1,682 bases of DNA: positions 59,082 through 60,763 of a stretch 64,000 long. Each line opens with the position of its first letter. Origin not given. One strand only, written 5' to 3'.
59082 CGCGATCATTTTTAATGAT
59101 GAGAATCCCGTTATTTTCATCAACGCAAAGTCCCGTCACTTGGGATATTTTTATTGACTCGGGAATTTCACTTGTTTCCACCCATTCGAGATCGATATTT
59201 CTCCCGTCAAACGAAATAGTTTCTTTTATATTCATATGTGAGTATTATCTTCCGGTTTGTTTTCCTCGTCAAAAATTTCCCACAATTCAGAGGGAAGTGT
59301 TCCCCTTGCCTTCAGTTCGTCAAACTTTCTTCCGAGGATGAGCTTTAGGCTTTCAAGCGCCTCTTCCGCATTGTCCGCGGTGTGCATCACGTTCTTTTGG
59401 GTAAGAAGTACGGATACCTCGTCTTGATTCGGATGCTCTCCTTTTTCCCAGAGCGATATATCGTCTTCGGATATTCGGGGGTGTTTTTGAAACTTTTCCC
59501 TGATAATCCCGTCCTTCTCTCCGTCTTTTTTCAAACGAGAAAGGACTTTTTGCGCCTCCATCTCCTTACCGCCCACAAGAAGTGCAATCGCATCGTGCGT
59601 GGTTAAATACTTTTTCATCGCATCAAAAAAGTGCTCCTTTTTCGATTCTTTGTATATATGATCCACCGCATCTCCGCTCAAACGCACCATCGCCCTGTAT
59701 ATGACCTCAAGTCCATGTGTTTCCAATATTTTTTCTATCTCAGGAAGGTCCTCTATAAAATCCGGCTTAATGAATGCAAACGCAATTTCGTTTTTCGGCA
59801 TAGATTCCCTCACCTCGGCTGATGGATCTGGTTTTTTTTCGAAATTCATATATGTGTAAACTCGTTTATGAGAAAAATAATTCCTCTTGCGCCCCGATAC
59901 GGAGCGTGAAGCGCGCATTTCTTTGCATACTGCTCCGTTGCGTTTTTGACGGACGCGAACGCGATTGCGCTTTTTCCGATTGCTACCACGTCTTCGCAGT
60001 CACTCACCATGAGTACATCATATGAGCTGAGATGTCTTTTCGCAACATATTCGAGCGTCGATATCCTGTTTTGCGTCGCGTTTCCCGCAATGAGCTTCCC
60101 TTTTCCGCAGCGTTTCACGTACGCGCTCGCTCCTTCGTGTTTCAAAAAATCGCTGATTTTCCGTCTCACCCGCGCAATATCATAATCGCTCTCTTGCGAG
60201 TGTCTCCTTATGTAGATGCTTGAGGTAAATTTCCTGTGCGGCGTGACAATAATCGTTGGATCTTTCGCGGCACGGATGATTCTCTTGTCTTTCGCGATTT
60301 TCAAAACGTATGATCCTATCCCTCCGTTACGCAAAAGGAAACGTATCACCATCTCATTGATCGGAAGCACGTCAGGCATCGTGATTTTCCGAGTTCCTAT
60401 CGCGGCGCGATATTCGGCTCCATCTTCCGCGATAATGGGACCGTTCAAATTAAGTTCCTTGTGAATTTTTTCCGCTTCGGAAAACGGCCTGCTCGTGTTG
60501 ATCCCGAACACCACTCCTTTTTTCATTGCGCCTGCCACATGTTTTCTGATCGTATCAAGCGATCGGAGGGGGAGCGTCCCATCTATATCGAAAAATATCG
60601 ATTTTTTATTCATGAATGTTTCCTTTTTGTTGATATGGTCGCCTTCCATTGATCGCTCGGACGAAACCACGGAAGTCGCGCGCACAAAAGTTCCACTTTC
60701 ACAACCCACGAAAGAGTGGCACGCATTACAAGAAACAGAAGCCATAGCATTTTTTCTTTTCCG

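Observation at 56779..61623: Five genes chained by four consecutive ATGA start/stop overlaps: GT2 - HAD-IIB phosphatase - NDK-like - NUDIX - GT4 (+ HprK-like P-loop protein)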

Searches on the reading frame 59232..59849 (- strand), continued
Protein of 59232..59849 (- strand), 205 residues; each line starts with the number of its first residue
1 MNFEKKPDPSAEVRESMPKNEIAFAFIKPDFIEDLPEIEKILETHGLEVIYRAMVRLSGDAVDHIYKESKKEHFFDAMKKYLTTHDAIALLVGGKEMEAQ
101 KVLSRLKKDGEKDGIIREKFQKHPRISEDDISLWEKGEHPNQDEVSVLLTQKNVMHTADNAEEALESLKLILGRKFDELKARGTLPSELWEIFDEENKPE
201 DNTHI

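Call 52: search_solved_structures(query=A4, max_evalue=0.00001, show_alignments=2)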
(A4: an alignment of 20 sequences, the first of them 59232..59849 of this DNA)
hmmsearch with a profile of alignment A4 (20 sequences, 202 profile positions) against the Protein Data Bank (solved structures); distinct sequences matched with E-value up to 0.00001: 33.
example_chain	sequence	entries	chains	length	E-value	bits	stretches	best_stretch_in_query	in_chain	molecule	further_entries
3vvt_A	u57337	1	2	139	6.2e-11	45.3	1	22-117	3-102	Nucleoside diphosphate kinase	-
2cwk_A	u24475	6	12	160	3.4e-09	39.6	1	17-96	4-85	nucleoside-diphosphate kinase | Nucleoside diphosphate kinase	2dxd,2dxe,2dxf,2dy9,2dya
5x00_A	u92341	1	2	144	4.4e-09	39.3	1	21-99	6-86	Nucleoside diphosphate kinase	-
8wzb_E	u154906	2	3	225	1.6e-08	37.4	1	21-92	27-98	Nucleoside diphosphate kinase homolog 5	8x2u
6ay1_A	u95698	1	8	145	1.9e-08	37.2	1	23-120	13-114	Nucleoside diphosphate kinase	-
8j07_X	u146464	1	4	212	2.1e-08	37.1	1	23-92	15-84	Nucleoside diphosphate kinase homolog 5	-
3pj9_A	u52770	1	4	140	4.4e-08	36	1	22-122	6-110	Nucleoside diphosphate kinase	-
9fqr_HX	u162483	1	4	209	6.3e-08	35.5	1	23-92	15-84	NME/NM23 family member 5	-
3vvu_A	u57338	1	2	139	7.6e-08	35.3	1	22-117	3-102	Nucleoside diphosphate kinase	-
3vgu_A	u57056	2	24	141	1.6e-07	34.2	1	22-120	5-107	Nucleoside diphosphate kinase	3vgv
3vgs_A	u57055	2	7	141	1.6e-07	34.2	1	22-120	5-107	Nucleoside diphosphate kinase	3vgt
9rvw_A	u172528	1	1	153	2.8e-07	33.4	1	20-123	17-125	Nucleoside diphosphate kinase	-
9sfo_A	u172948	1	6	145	3.1e-07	33.2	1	22-123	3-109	Nucleoside diphosphate kinase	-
9d5n_CM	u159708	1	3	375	4.8e-07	32.6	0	9-94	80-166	Nucleoside diphosphate kinase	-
8g2z_1M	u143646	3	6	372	6.4e-07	32.2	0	20-90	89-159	Nucleoside diphosphate kinase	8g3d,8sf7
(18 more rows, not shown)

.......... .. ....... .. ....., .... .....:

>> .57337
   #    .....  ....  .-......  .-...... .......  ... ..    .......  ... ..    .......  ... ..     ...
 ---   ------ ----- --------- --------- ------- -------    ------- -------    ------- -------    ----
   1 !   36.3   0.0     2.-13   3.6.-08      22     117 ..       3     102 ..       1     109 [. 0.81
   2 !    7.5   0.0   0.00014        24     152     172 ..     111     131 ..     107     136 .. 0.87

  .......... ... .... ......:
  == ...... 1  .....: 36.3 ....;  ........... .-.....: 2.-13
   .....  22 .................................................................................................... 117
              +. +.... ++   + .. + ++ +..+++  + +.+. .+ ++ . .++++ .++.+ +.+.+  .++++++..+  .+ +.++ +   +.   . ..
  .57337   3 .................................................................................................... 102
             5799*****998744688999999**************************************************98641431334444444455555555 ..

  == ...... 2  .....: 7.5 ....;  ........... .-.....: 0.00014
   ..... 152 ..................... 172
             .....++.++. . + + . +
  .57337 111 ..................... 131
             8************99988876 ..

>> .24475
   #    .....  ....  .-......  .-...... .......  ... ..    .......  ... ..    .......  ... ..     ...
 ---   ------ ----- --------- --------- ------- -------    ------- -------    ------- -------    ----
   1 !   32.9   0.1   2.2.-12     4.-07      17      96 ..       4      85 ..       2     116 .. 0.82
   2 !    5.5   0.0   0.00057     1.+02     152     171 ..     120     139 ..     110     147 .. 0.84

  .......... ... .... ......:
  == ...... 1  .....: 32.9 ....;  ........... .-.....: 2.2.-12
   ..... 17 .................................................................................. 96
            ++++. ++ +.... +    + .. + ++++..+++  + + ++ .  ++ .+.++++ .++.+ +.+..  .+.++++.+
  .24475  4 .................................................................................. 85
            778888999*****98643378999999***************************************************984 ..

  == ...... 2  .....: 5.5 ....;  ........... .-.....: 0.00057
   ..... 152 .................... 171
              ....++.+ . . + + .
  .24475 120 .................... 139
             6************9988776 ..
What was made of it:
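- On Nucleoside diphosphate kinase: NVIHTAD aligns with NVIHASD of 3vvt (call 52). A 34-aa segment stands in place of 8 residues (call 52).
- Checked: Residues 118-151 (34 aa) replace 8 residues of canonical NDK, a net gain of about 26 aa. There are also N- and C-terminal extensions (call 52).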

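Call 57: search_protein_families(library=padloc, proteins=[window:59232-59849:-], max_evalue=0.01)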
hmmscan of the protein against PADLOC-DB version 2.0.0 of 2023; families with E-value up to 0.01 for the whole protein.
window:59232-59849:- (205 aa): 0 families

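Call 58: search_protein_families(library=phrogs, proteins=[window:59232-59849:-], max_evalue=0.001)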
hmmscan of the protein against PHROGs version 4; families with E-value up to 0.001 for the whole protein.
window:59232-59849:- (205 aa): 0 families

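Call 90: search_dna_similar(query=window:59232-59849:-, collection=phages, mode=protein, max_evalue=0.001)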
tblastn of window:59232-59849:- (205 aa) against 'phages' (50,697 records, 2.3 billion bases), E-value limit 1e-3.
No match.

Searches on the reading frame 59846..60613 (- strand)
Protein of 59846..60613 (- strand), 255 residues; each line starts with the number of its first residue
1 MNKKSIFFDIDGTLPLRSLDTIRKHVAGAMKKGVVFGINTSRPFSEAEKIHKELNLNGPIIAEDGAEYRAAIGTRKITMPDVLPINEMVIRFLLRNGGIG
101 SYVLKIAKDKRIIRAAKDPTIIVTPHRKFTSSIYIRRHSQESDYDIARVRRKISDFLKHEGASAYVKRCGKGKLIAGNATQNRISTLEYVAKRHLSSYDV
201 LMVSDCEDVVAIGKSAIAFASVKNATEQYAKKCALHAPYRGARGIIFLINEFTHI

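Call 4: search_protein_families(library=pfam, proteins=[window:59846-60613:-], max_evalue=0.1)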
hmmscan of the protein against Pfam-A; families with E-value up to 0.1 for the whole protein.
window:59846-60613:- (255 aa): 1 family
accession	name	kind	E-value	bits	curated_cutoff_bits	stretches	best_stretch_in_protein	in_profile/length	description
PF08282.18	Hydrolase_3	-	2.1e-08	34.7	20.9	1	6-67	1-65/255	haloacid dehalogenase-like hydrolase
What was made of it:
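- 59846..60613 (-): HAD-IIB (Cof-like) phosphatase, 255 aa, with all catalytic motifs intact. Pfam Hydrolase_3, 2.1e-8 (call 4).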

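Call 5: search_protein_families(library=ncbifam, proteins=[window:59846-60613:-], max_evalue=0.1)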
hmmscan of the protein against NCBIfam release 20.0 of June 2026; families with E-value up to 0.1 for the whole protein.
window:59846-60613:- (255 aa): 13 families
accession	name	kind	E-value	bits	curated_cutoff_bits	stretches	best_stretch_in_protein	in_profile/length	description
TIGR00099.1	Cof-subfamily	subfamily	2e-07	30.9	137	1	6-85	2-82/256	Cof-type HAD-IIB family hydrolase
TIGR01484.1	HAD-SF-IIB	subfamily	2.9e-06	27.5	41.8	1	6-77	2-77/221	HAD-IIB family hydrolase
TIGR01486.1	HAD-SF-IIB-MPGP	subfamily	1.9e-05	24.1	164.75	1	6-67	2-66/257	mannosyl-3-phosphoglycerate phosphatase family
NF001218.0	PRK00192.1-5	equivalog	4.2e-05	23.3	362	1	2-66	3-70/275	mannosyl-3-phosphoglycerate phosphatase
TIGR02461.1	osmo_MPG_phos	equivalog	0.00014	22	244.35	1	6-66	2-64/227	mannosyl-3-phosphoglycerate phosphatase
TIGR01487.1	Pglycolate_arch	equivalog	0.00028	20.8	122.75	1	4-66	2-67/215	phosphoglycolate phosphatase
TIGR02463.1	MPGP_rel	hypoth_equivalog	0.0017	18.2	282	1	6-75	2-73/216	mannosyl-3-phosphoglycerate phosphatase-related protein YedP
NF007806.0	PRK10513.1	equivalog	0.0049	16.3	273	1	4-59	4-62/270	sugar-phosphatase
NF002245.0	PRK01158.1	equivalog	0.0076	15.6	198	1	2-71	2-74/233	phosphoglycolate phosphatase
NF001215.0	PRK00192.1-1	equivalog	0.0088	15.3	488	1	8-67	11-72/265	mannosyl-3-phosphoglycerate phosphatase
NF002012.0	PRK00819.1-1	equivalog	0.039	13.8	233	1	109-198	50-144/184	RNA 2'-phosphotransferase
TIGR01662.1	HAD-SF-IIIA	subfamily_domain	0.056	13.5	44.6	0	139-220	57-136/141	HAD-IIIA family hydrolase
TIGR02471.1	sucr_syn_bact_C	equivalog_domain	0.064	12.8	209.75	1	8-66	4-65/236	sucrose-phosphate synthase, sucrose phosphatase-like domain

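Call 32: search_solved_structures(query=window:59846-60613:-, max_evalue=1)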
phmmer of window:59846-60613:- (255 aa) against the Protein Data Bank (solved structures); distinct sequences matched with E-value up to 1: 2.
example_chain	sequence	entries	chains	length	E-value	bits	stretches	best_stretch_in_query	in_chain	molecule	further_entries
3dnp_A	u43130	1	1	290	0.051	16.4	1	1-68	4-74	Stress response protein yhaX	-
1rkq_A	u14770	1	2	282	0.23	14.3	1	4-71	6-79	Hypothetical protein yidA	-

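Call 46: search_solved_structures(query=A2, max_evalue=1)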
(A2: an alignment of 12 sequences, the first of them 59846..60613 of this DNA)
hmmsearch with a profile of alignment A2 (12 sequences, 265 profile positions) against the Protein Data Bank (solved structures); distinct sequences matched with E-value up to 1: 40.
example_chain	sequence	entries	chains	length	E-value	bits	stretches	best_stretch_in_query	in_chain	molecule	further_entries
1rkq_A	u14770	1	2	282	3.4e-09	39.3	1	3-76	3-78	Hypothetical protein yidA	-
3dnp_A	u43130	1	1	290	7e-09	38.3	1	3-80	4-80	Stress response protein yhaX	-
4qjb_A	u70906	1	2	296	1.9e-08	36.9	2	3-55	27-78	Haloacid dehalogenase-like hydrolase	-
3l7y_A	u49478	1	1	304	3.9e-08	35.9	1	3-130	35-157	Putative uncharacterized protein smu.1108c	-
3mpo_A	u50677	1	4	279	1.3e-07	34.2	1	3-65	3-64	Predicted hydrolase of the HAD superfamily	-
2hf2_A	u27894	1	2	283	1.3e-07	34.1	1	4-85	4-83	Sugar phosphatase supH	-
4zev_A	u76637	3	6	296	6.8e-07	31.8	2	172-263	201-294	PfHAD1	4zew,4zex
2pq0_A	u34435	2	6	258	7.6e-07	31.6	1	5-79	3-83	Hypothetical conserved protein GK1056 | Hypothetical conserved protein, GK1056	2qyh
3dao_A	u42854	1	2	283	1.2e-06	31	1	4-80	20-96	Putative Phosphate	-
1rlm_A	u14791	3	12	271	2.8e-06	29.8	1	4-87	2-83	Phosphatase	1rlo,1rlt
1nf2_A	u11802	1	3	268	3.1e-06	29.7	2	4-101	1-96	phosphatase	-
3niw_A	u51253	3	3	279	3.1e-06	29.6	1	2-63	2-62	Haloacid dehalogenase-like hydrolase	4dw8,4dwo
3pgv_A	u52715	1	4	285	3.2e-05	26.3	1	4-104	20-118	haloacid dehalogenase-like hydrolase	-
2b30_A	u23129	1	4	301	3.4e-05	26.2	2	156-251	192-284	Pvivax hypothetical protein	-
1wr8_A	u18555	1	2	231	3.8e-05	26.1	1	4-81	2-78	Phosphoglycolate phosphatase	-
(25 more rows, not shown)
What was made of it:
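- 59846..60613 (-): Profile search of PDB: YidA 3e-9, YhaX 7e-9, MPGP 1e-4 (call 46).
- On Mannosyl-3-phosphoglycerate phosphatase family (HAD-IIB MPGP): The profile search of PDB ranks Cof-type YidA, YhaX and SupH (3e-9 to 1e-7) above MPGP (1e-4) (call 46).
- Cof-type HAD-IIB enzymes typically act on soluble sugar phosphates (call 46). The HAD profile prefers Cof-type sugar phosphatases (call 46).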

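Call 57: search_protein_families(library=padloc, proteins=[window:59846-60613:-], max_evalue=0.01)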
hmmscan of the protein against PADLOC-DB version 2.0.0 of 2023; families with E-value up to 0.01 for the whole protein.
window:59846-60613:- (255 aa): 0 families

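Call 58: search_protein_families(library=phrogs, proteins=[window:59846-60613:-], max_evalue=0.001)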
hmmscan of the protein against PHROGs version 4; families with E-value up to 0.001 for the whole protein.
window:59846-60613:- (255 aa): 0 families
